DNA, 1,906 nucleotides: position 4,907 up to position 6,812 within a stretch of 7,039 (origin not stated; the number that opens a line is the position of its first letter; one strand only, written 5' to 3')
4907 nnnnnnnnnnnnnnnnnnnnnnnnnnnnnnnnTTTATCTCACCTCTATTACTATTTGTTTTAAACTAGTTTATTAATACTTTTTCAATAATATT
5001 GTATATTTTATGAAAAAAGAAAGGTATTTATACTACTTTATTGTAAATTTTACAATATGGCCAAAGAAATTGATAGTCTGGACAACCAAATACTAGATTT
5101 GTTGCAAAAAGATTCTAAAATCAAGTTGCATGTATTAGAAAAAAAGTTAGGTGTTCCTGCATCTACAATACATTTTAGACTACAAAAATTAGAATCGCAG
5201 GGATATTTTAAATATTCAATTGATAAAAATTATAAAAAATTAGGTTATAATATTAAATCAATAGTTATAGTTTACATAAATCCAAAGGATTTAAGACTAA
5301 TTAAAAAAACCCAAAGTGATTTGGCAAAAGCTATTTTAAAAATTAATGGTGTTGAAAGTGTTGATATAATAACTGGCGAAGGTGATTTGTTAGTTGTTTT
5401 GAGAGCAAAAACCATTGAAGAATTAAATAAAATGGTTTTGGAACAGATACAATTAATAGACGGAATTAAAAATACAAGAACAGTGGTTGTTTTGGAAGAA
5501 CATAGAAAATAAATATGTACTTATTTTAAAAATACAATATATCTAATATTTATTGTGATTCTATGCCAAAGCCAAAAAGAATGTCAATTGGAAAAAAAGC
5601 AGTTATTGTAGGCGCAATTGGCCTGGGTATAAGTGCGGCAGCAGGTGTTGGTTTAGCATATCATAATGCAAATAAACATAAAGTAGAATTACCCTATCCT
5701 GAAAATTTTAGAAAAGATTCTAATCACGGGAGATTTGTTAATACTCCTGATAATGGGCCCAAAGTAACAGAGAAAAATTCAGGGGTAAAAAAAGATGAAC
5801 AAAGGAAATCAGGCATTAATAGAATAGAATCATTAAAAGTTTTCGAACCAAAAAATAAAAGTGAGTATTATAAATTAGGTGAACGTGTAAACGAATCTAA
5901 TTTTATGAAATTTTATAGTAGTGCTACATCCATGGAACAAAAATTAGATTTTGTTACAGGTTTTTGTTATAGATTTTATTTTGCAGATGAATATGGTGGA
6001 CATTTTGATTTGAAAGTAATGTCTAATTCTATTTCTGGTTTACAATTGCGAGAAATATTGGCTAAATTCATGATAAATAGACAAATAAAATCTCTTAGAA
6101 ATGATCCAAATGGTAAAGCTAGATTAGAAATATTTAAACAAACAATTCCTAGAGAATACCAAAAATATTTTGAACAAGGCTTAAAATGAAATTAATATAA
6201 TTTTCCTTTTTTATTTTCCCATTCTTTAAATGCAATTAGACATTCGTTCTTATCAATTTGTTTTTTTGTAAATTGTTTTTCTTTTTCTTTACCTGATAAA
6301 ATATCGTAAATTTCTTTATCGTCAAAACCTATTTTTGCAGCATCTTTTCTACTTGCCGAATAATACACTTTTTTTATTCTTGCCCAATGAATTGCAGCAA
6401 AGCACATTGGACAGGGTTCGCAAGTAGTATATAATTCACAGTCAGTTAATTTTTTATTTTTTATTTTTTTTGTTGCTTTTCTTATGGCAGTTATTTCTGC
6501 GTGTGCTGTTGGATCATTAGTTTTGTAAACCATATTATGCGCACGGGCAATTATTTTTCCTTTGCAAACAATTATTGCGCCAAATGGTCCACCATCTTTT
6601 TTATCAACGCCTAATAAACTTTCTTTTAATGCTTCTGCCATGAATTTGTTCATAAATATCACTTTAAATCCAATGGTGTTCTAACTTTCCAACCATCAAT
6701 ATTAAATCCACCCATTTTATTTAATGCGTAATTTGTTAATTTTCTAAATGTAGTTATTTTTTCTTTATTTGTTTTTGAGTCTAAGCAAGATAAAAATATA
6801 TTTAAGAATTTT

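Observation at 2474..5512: Compact asparagine module: Lrp/AsnC regulator <-> AsnA-type synthetase -> tRNA-Asn(GUU) -> AsnRS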

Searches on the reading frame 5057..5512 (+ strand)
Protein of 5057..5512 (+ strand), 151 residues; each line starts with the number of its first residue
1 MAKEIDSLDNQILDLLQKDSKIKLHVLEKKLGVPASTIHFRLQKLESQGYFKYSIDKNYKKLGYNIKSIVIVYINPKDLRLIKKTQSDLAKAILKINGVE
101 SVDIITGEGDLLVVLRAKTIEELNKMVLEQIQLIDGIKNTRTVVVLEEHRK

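Call 4: search_protein_families(library=pfam, proteins=[window:5057-5512:+], max_evalue=0.01)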
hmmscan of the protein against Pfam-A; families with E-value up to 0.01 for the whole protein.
window:5057-5512:+ (151 aa): 8 families
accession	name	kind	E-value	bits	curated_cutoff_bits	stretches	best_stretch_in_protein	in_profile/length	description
PF01037.27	AsnC_trans_reg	-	3.3e-13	49.8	25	1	85-148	10-73/73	Lrp/AsnC ligand binding domain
PF13404.12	HTH_AsnC-type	-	1.3e-08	35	27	1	5-46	1-42/42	AsnC-type helix-turn-helix domain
PF13412.12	HTH_24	-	2.6e-08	33.7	21.9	1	6-50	2-46/48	Winged helix-turn-helix DNA-binding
PF01325.25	Fe_dep_repress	-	0.00034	21.2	26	1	11-57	12-58/60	Iron dependent repressor, N-terminal DNA binding domain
PF08279.18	HTH_11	-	0.00039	20.7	25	1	10-64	3-54/55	HTH domain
PF22482.2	AsnC_trans_reg_3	-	0.0029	18.1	24.4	1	82-147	20-84/95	PF0864 C-terminal dimeric alpha+beta barrel domain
PF09339.16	HTH_IclR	-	0.003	17.7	22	1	11-50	7-47/52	IclR helix-turn-helix domain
PF13601.12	HTH_34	-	0.0034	17.9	27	1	12-61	5-54/80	Winged helix DNA-binding domain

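Call 5: search_protein_families(library=ncbifam, proteins=[window:5057-5512:+], max_evalue=0.01)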
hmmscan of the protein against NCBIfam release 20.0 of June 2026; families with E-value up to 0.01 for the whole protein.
window:5057-5512:+ (151 aa): 10 families
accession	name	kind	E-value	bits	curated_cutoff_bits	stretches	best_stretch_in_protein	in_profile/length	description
NF040947.1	trans_reg_LysM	equivalog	4.7e-20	71.8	180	1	5-148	1-135/136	HTH-type transcriptional regulator LysM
NF008384.0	PRK11179.1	equivalog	1.5e-18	67.1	227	1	3-147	5-144/153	transcriptional regulator AsnC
NF008370.0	PRK11169.1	equivalog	1.6e-13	50.6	233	1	2-149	9-153/164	leucine-responsive transcriptional regulator Lrp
NF040820.1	trans_reg_LrpA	equivalog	3.1e-12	46.6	250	1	5-148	2-139/141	HTH-type transcriptional regulator LrpA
NF041396.1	TranRegLrp_Halo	equivalog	3e-11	43.4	190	1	6-148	4-139/149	HTH-type transcriptional regulator Lrp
NF041395.1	TranRegLrpA1_Halo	equivalog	5e-10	39.5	250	1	6-145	4-137/142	HTH-type transcriptional regulator LrpA1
NF053758.1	ChrTpTrnRegChrS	equivalog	3.3e-09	36.7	250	1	3-147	10-148/158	chromate efflux transcriptional regulator ChrS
NF038189.1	VI_Cas13d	equivalog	0.0011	17.4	150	1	17-86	283-348/882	type VI-D CRISPR-associated RNA-guided ribonuclease Cas13d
TIGR01808.1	CM_M_hiGC-arch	equivalog_domain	0.0069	16.5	52.15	0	3-22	7-26/74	chorismate mutase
TIGR01807.1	CM_P2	equivalog_domain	0.007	16.7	69.55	0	3-41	6-44/76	chorismate mutase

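Call 63: search_solved_structures(query=window:5057-5512:+, max_evalue=0.00001)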
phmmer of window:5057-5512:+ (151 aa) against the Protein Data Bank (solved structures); distinct sequences matched with E-value up to 0.00001: 15.
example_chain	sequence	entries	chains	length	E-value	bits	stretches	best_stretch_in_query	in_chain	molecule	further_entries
7fby_A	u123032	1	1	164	2.9e-16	63.1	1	4-145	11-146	Transcriptional regulatory protein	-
9w4v_A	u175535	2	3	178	3.8e-16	62.7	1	4-145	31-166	Uncharacterized HTH-type transcriptional regulator PH0140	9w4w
2cyy_A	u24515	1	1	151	2.6e-15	60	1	4-150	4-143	Putative HTH-type transcriptional regulator PH1519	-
1ri7_A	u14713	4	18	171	4e-15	59.4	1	4-150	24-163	Putative transcriptional regulator | Putative HTH-type transcriptional regulator PH1519 | Uncharacterized HTH-type transcriptional regulator PH1519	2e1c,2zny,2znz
2efo_A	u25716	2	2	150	2e-13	53.9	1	6-147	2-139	150aa long hypothetical transcriptional regulator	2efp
2e7w_A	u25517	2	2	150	3.8e-13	53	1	6-147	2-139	150aa long hypothetical transcriptional regulator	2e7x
2efn_A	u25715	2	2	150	9.5e-13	51.7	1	6-147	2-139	150aa long hypothetical transcriptional regulator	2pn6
2efq_A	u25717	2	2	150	1.5e-12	51.1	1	6-146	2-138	150aa long hypothetical transcriptional regulator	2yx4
2pmh_A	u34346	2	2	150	1.6e-12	50.9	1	6-146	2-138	150aa long hypothetical transcriptional regulator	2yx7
2cg4_A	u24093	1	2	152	3.1e-12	50.1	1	5-147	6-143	REGULATORY PROTEIN ASNC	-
1i1g_A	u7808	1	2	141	3.1e-11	46.8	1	5-148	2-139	TRANSCRIPTIONAL REGULATOR LRPA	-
2gqq_A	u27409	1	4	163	1.5e-10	44.6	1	2-149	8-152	Leucine-responsive regulatory protein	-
2ia0_A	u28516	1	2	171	5.3e-09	39.6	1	5-144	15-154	Putative HTH-type transcriptional regulator PF0864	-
4pcq_A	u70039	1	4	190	1.7e-06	31.5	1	3-148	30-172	Possible transcriptional regulatory protein (Probably Lrp/AsnC-family)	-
2cfx_A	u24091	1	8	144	5.8e-06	29.8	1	4-83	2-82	HTH-TYPE TRANSCRIPTIONAL REGULATOR LRPC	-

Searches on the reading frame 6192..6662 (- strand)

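Call 4: search_protein_families(library=pfam, proteins=[window:6192-6662:-], max_evalue=0.01)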
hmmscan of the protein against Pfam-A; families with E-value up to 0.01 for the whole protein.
window:6192-6662:- (156 aa): 4 families
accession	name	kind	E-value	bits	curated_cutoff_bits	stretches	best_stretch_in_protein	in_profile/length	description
PF00383.29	dCMP_cyt_deam_1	-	2e-29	101.9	25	1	5-102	5-101/102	Cytidine and deoxycytidylate deaminase zinc-binding region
PF14437.12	MafB19-deam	-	5.4e-25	88.4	27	1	6-112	5-110/142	MafB19-like deaminase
PF14439.12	Bd3614-deam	-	3e-05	24.4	38.5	1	28-103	12-90/113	Bd3614-like deaminase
PF18750.7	SNAD4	-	0.00026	21.5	27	1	45-91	24-71/130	Secreted Novel AID/APOBEC-like Deaminase 4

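Call 5: search_protein_families(library=ncbifam, proteins=[window:6192-6662:-], max_evalue=0.01)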
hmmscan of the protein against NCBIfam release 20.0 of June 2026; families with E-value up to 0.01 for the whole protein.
window:6192-6662:- (156 aa): 5 families
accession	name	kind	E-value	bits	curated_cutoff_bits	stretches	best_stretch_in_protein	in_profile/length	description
NF008113.2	PRK10860.1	equivalog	1.7e-22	80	150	1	7-111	10-113/165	tRNA adenosine(34) deaminase TadA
TIGR00326.1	eubact_ribD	equivalog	4e-07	29.6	156.35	1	26-103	19-94/343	bifunctional diaminohydroxyphosphoribosylaminopyrimidine deaminase/5-amino-6-(5-phosphoribosylamino)uracil reductase RibD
NF041025.1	antiphage_deaminase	equivalog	4.6e-06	25.8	400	1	53-101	338-385/437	anti-phage dCTP deaminase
TIGR02571.1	ComEB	equivalog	0.00015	21.7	219.45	1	52-107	67-120/151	ComE operon protein 2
NF008052.0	PRK10786.1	equivalog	0.0034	16.1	500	1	6-85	5-76/367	bifunctional diaminohydroxyphosphoribosylaminopyrimidine deaminase/5-amino-6-(5-phosphoribosylamino)uracil reductase RibD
